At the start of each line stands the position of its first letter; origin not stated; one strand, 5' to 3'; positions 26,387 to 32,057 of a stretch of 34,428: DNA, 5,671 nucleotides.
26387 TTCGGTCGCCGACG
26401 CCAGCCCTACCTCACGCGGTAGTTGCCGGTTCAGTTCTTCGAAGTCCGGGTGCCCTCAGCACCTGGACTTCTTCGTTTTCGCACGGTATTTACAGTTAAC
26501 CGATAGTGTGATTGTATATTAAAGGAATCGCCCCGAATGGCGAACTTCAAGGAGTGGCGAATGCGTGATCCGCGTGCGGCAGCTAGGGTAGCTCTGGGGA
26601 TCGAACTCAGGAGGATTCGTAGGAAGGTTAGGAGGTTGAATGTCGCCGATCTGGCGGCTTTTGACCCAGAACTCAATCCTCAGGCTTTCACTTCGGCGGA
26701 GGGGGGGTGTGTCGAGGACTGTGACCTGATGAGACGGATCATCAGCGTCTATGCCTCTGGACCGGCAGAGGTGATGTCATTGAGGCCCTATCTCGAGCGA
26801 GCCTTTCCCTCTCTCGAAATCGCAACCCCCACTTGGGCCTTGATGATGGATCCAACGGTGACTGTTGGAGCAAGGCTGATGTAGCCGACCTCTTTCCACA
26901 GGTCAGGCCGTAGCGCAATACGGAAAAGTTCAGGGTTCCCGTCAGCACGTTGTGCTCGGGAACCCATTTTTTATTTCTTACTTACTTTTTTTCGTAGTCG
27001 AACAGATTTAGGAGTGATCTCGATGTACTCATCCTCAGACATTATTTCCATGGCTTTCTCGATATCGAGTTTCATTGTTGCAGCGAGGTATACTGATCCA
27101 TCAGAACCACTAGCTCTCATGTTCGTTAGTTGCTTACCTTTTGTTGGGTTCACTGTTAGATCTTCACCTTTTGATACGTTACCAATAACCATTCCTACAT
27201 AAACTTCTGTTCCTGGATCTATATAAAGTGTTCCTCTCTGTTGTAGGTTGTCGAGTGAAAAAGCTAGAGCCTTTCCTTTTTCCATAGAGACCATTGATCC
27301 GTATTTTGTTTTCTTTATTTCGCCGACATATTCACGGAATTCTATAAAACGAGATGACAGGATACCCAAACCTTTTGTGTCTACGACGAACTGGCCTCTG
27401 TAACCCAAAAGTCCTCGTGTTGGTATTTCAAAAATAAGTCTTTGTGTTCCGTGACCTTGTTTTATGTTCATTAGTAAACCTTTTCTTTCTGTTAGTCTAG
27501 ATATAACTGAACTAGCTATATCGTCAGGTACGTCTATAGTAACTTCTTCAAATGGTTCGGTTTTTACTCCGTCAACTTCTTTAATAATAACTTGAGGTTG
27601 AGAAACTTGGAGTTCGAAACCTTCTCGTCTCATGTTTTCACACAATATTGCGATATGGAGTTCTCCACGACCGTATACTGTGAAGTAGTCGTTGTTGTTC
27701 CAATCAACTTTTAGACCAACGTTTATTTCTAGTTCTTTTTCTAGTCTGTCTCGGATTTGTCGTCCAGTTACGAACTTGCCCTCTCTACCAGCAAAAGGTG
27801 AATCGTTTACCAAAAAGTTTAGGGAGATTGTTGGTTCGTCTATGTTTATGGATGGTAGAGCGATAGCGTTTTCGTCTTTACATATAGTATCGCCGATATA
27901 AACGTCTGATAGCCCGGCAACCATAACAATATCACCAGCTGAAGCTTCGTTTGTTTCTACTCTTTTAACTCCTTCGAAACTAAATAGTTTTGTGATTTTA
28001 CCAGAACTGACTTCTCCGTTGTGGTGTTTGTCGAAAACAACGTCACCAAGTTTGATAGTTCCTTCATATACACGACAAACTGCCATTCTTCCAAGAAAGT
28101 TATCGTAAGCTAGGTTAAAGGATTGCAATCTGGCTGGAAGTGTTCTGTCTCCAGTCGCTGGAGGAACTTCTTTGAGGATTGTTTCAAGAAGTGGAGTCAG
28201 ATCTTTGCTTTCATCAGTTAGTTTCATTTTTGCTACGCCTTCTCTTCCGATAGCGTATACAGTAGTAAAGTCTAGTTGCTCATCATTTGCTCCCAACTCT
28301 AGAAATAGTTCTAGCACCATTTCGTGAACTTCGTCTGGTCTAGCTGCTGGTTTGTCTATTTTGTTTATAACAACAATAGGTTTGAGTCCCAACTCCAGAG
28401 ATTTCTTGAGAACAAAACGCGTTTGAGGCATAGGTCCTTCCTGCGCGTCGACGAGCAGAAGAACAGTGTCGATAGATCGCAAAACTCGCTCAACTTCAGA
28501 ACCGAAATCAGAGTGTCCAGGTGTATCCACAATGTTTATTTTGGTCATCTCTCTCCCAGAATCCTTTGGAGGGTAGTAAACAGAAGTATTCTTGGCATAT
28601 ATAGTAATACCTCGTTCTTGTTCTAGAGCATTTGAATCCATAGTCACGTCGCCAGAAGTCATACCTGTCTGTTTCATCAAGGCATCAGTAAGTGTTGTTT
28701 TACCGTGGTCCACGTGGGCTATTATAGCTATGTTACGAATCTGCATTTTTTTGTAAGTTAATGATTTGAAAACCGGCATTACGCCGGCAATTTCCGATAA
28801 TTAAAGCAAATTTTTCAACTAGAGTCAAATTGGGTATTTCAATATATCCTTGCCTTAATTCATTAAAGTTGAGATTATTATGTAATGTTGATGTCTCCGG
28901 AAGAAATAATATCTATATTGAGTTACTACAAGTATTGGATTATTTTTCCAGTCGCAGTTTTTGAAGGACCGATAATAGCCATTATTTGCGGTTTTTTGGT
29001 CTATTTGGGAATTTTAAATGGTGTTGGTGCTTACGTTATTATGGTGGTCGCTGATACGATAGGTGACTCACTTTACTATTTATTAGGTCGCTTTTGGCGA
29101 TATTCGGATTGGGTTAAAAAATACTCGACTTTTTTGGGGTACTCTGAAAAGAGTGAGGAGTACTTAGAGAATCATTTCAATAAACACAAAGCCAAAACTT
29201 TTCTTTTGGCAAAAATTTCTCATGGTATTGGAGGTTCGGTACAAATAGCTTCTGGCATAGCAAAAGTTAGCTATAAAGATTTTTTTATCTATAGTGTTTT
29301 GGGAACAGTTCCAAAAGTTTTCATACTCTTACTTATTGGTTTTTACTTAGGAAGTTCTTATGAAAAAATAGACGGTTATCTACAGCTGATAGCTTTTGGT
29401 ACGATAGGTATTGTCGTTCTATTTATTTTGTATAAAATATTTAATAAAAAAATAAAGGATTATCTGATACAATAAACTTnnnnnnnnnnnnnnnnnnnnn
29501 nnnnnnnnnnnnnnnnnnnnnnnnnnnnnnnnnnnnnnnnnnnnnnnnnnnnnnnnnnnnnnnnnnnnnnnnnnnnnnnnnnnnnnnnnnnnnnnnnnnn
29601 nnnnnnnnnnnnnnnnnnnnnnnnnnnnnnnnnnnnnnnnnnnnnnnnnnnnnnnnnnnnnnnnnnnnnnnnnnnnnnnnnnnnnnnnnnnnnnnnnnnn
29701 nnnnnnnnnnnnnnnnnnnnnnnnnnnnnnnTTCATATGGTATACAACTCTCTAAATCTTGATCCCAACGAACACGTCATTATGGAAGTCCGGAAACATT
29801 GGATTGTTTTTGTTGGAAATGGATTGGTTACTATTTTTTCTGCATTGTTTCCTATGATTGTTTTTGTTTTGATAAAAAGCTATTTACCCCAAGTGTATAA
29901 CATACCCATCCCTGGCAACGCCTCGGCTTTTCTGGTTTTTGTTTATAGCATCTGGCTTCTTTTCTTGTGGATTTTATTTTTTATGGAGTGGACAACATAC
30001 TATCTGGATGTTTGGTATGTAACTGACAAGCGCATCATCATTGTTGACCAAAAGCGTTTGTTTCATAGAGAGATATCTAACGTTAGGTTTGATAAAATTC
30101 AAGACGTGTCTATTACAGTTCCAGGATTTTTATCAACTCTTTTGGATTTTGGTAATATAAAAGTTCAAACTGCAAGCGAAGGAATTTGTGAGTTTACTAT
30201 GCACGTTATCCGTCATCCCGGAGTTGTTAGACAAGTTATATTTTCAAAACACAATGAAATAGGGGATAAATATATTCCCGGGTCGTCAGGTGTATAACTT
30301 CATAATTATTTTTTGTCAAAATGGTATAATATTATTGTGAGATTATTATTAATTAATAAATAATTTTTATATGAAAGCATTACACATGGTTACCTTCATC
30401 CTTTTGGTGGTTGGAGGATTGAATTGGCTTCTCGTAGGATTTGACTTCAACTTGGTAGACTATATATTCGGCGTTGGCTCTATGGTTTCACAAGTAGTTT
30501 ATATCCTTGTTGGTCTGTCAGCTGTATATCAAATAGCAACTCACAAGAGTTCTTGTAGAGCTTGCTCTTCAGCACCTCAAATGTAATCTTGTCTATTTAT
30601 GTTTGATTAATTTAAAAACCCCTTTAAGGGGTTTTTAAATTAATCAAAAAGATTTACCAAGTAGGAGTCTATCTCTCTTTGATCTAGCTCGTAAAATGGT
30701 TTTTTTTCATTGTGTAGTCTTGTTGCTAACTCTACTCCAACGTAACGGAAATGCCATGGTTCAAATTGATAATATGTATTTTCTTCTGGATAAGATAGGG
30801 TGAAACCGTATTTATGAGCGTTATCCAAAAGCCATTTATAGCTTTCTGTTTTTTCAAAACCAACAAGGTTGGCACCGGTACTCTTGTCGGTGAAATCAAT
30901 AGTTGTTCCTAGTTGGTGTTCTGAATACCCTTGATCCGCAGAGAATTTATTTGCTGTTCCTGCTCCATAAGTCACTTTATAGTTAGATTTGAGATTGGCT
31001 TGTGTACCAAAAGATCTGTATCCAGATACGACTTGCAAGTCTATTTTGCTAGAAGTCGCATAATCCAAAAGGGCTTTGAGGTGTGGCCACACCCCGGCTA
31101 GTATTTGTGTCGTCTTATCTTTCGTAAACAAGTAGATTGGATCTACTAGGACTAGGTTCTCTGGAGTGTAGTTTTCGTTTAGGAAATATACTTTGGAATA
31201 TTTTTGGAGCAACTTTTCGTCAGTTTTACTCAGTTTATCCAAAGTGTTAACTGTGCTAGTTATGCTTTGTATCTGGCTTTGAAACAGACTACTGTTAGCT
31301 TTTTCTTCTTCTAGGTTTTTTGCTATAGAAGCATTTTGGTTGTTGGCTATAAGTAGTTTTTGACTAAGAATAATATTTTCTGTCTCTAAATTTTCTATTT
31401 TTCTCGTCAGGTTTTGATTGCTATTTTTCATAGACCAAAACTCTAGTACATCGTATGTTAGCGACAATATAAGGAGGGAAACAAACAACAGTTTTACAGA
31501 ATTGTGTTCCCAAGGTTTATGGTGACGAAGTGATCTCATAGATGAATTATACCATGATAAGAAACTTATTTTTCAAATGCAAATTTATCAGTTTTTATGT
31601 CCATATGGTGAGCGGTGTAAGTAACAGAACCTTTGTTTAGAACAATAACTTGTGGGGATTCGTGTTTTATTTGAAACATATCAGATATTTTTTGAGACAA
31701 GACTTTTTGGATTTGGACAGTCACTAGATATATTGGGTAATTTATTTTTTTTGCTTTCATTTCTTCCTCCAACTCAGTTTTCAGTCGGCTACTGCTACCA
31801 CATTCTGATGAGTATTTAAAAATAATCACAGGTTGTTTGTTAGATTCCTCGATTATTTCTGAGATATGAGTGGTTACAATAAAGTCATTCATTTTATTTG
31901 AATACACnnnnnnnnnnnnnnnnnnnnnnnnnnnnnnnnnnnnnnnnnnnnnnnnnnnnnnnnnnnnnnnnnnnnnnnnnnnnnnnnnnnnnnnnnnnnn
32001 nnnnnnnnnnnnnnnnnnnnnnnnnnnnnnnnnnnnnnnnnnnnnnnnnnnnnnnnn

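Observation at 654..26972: Nine GC-rich, self-contained mini-cassettes at six intergenic sites of an AT-rich housekeeping backbone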

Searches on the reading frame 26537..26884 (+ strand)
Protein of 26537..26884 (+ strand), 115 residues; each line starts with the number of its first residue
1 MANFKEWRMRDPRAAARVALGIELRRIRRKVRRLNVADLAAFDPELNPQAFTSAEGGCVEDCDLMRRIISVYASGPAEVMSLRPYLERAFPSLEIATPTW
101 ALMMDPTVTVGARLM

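Call 7: search_protein_families(library=pfam, proteins=[window:26537-26884:+], max_evalue=1)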
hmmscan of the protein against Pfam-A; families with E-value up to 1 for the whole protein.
window:26537-26884:+ (115 aa): 0 families

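Call 8: search_protein_families(library=phrogs, proteins=[window:26537-26884:+], max_evalue=1)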
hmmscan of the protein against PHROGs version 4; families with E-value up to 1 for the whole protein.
window:26537-26884:+ (115 aa): 0 families

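Call 45: search_protein_representatives(protein=window:26537-26884:+)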
Query: 115 residues. Proteins with E-value up to 0.001 (for the whole library): 3; up to 1e-10: 1; up to 1e-30: 1. The best 3 are listed.
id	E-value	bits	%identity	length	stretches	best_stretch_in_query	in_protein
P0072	4.0e-63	226.4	100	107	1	9-115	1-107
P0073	7.2e-05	39.0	35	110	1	9-91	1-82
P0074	1.0e-04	38.5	28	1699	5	12-72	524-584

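Call 48: find_encoding_contigs(protein=P0073, flank=8000, max_places=3)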
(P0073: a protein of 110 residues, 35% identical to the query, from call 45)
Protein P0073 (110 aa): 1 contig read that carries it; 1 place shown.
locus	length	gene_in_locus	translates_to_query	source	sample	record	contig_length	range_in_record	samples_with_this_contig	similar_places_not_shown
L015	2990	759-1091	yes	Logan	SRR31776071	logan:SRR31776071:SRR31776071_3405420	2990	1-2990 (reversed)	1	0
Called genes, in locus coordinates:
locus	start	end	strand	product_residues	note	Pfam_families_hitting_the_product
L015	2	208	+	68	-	?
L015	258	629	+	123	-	-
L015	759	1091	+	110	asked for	-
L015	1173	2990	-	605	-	?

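Call 82: search_protein_families(library=ncbifam, proteins=[window:26561-26884:+], max_evalue=1)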
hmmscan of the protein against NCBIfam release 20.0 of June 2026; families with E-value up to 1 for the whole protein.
window:26561-26884:+ (107 aa): 0 families

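Call 83: search_protein_families(library=padloc, proteins=[window:26561-26884:+], max_evalue=1)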
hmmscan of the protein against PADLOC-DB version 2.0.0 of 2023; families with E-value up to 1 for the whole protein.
window:26561-26884:+ (107 aa): 0 families

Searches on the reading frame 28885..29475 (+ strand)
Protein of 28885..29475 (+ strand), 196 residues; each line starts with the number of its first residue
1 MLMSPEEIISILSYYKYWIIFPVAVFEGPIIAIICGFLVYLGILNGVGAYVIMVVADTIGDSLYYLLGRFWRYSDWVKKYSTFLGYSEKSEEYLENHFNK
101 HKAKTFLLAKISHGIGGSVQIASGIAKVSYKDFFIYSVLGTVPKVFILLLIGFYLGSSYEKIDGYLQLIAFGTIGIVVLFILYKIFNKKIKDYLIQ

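Call 94: search_protein_families(library=pfam, proteins=[window:28885-29475:+], max_evalue=0.001)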
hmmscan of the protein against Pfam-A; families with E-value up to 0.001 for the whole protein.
window:28885-29475:+ (196 aa): 1 family
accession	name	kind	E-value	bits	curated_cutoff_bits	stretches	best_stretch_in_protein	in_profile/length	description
PF09335.16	VTT_dom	-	6.6e-15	56.1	33.9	1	30-152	5-121/123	VTT domain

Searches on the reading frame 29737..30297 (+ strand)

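Call 94: search_protein_families(library=pfam, proteins=[window:29737-30297:+], max_evalue=0.001)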
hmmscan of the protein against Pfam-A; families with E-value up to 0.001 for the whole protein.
window:29737-30297:+ (186 aa): 2 families
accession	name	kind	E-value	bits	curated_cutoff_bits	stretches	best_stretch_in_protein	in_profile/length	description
PF14470.12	bPH_3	-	2.1e-05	25.3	23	1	90-127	22-59/95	Bacterial PH domain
PF03703.20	bPH_2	-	5.5e-05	23.8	22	1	93-150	6-60/78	Bacterial PH domain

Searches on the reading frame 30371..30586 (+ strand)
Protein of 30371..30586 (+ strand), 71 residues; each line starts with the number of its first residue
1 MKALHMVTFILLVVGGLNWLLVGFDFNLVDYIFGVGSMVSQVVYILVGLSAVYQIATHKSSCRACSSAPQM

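Call 94: search_protein_families(library=pfam, proteins=[window:30371-30586:+], max_evalue=0.001)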
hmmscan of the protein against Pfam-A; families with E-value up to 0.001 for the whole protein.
window:30371-30586:+ (71 aa): 1 family
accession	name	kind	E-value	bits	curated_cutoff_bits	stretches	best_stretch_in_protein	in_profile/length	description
PF04070.17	DUF378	-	2.6e-20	72.5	25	1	2-56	1-57/60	Domain of unknown function (DUF378)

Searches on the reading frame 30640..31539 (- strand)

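Call 94: search_protein_families(library=pfam, proteins=[window:30640-31539:-], max_evalue=0.001)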
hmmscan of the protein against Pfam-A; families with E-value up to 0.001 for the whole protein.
window:30640-31539:- (299 aa): 1 family
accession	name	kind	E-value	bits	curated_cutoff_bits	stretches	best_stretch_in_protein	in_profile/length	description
PF02557.22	VanY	-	8.2e-33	113.4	25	1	152-268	10-131/132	D-alanyl-D-alanine carboxypeptidase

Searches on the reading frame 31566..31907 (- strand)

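Call 94: search_protein_families(library=pfam, proteins=[window:31566-31907:-], max_evalue=0.001)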
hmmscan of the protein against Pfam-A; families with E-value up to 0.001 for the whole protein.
window:31566-31907:- (113 aa): 1 family
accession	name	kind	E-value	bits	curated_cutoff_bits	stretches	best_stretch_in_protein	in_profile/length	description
PF11009.14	BrxC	-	6.3e-25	87.5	24.2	1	14-108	8-101/102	Monothiol bacilliredoxin BrxC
